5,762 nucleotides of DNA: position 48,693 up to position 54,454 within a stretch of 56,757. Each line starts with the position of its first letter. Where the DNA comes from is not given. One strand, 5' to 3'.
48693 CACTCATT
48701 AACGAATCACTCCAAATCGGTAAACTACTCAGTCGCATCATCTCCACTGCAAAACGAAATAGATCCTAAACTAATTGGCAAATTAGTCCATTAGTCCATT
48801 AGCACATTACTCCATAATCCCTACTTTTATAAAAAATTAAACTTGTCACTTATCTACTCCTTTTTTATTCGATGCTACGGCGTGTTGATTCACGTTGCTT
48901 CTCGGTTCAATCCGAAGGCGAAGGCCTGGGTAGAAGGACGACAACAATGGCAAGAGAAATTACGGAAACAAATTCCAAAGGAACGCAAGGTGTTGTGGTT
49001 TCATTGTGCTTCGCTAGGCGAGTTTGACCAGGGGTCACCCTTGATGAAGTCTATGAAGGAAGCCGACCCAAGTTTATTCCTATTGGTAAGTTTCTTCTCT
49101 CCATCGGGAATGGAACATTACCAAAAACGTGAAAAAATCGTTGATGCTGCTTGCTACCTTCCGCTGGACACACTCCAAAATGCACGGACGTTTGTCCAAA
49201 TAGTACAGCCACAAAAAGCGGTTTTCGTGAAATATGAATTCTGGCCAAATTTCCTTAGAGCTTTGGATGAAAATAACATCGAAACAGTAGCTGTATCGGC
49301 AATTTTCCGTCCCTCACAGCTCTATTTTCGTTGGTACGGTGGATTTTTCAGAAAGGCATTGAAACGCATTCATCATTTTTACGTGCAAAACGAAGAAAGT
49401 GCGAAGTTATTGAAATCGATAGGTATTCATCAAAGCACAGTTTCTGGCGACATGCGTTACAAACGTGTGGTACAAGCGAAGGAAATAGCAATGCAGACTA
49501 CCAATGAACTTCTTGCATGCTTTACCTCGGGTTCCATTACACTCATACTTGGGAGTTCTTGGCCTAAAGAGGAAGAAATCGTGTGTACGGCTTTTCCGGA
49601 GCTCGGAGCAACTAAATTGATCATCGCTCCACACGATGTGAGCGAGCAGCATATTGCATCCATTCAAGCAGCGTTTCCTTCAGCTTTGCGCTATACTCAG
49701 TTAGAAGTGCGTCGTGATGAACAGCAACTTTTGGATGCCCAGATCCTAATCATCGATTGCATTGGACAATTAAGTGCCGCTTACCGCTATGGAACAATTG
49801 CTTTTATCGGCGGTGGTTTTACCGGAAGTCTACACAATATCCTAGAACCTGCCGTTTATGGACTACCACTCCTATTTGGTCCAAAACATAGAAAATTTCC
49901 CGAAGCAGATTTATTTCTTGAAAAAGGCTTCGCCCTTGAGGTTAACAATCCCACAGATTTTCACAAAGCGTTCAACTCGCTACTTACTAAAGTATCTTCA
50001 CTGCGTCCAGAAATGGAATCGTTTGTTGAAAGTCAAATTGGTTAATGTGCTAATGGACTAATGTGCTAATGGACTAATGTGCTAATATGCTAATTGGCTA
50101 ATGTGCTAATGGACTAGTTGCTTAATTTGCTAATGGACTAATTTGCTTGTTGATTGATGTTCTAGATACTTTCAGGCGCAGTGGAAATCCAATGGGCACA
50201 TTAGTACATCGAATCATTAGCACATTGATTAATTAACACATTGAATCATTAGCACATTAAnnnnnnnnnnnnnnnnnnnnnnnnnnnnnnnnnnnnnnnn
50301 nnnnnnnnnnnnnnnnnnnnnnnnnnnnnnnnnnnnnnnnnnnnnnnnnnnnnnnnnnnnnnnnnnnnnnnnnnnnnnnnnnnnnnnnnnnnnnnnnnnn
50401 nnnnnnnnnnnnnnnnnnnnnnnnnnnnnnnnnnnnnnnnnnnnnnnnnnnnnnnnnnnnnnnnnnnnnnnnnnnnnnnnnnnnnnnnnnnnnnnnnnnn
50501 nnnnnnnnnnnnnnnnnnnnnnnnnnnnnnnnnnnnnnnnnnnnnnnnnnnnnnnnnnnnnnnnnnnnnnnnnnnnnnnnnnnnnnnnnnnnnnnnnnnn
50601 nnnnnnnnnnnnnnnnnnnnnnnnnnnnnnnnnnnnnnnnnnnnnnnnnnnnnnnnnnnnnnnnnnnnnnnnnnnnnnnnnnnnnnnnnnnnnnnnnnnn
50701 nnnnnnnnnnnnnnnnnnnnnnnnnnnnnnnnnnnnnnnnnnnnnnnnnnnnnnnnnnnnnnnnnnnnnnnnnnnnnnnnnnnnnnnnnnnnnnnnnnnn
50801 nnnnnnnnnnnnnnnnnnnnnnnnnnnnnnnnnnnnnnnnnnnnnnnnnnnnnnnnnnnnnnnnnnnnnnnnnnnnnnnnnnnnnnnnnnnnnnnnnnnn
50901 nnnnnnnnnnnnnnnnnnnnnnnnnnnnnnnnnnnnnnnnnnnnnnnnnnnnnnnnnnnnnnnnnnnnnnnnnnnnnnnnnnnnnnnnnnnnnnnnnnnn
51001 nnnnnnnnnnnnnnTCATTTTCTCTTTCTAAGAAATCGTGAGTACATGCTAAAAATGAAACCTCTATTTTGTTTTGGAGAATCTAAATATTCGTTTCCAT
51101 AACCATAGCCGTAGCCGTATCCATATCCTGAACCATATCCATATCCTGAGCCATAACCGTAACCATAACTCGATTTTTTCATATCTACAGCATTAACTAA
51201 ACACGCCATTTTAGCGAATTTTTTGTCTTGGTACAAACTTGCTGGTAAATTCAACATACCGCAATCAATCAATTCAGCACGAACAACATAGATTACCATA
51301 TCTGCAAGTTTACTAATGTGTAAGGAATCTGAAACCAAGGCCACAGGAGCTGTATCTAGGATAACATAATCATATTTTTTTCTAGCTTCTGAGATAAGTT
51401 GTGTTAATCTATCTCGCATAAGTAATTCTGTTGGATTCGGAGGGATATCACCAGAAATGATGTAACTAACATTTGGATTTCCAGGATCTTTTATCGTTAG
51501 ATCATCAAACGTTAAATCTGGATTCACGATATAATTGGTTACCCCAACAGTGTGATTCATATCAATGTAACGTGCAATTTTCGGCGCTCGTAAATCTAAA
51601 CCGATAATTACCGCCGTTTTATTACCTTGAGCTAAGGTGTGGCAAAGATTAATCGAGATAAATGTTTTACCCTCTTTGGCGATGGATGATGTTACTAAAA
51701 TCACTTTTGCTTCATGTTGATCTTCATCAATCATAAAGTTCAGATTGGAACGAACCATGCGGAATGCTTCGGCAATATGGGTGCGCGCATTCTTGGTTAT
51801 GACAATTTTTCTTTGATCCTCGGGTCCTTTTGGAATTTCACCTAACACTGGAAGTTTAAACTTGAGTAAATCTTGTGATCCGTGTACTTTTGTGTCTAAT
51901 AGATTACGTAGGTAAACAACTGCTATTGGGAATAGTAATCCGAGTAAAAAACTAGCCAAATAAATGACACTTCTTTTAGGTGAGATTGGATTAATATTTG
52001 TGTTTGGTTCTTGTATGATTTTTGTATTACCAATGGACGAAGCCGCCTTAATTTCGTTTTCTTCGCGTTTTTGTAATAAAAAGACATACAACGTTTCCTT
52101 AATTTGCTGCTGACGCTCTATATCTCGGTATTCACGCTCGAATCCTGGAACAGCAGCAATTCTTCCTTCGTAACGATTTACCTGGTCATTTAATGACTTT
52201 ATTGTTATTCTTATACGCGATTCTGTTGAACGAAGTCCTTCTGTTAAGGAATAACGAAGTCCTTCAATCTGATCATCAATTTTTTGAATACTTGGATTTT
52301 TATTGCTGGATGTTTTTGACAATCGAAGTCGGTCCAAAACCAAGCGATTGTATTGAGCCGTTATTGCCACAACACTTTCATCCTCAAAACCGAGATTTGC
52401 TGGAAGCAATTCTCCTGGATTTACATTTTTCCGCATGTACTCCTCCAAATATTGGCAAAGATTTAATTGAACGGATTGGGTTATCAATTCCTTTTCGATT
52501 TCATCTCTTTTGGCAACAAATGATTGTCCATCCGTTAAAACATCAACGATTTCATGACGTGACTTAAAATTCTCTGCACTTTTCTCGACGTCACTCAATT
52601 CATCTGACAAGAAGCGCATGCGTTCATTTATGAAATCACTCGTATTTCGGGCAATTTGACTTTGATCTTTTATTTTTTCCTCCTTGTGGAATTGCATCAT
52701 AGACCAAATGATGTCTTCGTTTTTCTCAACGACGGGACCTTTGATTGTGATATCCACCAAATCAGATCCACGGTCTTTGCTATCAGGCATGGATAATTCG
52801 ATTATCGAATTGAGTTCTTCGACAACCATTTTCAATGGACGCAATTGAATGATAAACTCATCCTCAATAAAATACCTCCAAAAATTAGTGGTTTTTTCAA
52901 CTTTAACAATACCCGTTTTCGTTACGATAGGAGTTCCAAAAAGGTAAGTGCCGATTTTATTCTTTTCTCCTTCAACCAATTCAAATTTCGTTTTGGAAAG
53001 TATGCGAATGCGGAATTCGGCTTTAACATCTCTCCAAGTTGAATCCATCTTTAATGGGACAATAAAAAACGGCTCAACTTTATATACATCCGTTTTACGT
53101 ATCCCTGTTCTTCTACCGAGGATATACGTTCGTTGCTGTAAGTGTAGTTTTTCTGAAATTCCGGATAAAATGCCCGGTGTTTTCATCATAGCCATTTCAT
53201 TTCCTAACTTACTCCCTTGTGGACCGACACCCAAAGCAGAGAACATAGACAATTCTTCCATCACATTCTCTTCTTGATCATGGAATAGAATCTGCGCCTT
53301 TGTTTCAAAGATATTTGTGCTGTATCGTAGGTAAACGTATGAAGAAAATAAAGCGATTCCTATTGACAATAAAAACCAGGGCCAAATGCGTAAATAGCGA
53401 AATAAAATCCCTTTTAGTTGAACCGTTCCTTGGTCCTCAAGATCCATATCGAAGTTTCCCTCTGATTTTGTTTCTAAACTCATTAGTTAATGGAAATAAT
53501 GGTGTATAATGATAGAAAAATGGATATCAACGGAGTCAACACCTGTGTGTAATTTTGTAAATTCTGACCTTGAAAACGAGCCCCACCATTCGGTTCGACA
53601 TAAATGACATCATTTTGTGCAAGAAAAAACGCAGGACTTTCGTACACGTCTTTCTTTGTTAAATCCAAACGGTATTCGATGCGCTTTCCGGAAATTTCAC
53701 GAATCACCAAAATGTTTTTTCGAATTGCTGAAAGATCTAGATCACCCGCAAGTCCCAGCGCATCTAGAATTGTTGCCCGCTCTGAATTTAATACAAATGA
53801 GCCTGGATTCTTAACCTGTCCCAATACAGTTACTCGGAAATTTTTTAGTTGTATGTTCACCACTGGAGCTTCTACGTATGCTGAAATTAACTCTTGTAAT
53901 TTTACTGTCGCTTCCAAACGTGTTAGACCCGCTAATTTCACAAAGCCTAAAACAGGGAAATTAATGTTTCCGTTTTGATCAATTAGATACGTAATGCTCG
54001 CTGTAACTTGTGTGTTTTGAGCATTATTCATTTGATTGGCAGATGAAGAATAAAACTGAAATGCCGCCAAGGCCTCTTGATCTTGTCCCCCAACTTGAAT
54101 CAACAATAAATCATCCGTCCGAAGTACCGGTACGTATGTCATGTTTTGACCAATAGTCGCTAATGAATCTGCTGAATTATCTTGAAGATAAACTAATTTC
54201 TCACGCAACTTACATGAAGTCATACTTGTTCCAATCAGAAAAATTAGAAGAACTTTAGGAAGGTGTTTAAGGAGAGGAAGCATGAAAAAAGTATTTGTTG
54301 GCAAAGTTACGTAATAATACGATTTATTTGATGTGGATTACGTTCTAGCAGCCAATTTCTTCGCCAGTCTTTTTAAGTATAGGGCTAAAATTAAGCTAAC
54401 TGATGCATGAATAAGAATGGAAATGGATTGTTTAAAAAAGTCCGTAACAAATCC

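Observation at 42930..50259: Arrays begin exactly on the TAA stop codon of five flanking genes (junction TAA|TGTGCT)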

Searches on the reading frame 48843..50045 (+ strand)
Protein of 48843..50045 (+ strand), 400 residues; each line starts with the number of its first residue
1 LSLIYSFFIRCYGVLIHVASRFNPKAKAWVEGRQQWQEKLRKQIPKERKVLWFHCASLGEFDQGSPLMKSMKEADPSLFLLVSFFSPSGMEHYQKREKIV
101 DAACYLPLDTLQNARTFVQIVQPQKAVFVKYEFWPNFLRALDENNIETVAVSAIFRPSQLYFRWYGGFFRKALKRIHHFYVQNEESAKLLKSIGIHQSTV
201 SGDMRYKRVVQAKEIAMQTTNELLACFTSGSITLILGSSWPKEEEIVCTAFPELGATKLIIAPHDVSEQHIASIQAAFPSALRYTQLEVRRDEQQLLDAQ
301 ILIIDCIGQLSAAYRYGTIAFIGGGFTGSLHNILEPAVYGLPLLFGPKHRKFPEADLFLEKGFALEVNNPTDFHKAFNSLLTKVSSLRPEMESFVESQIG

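Call 7: search_protein_families(library=pfam, proteins=[window:48843-50045:+])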
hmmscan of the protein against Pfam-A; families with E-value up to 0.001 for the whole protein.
window:48843-50045:+ (400 aa): 1 family
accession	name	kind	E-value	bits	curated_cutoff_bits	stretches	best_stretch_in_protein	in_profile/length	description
PF04413.22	Glycos_transf_N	-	3.9e-44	150.8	23.9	1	35-207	2-178/179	3-Deoxy-D-manno-octulosonic-acid transferase (kdotransferase)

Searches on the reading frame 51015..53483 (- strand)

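Call 8: search_protein_families(library=pfam, proteins=[window:51015-53483:-])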
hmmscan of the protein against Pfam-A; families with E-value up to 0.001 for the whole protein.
window:51015-53483:- (822 aa): 2 families
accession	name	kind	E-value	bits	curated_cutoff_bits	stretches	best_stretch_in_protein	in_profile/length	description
PF13807.11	GNVR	-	5.1e-13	49.2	27.7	1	455-527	9-81/82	G-rich domain on putative tyrosine kinase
PF13614.12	AAA_31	-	1.4e-05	25.5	27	1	593-737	2-150/177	AAA domain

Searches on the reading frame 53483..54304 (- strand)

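Call 8: search_protein_families(library=pfam, proteins=[window:53483-54304:-])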
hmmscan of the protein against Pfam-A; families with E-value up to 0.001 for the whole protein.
window:53483-54304:- (273 aa): 3 families
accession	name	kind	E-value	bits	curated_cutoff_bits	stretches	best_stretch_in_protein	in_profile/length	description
PF02563.21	Poly_export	-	2.1e-12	47.5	28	1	60-153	8-76/77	Polysaccharide biosynthesis/export protein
PF22461.2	SLBB_2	-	9.4e-08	32.5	27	1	157-236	2-79/79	SLBB domain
PF10531.15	SLBB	-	1.6e-05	25.1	27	1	157-203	1-47/55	SLBB domain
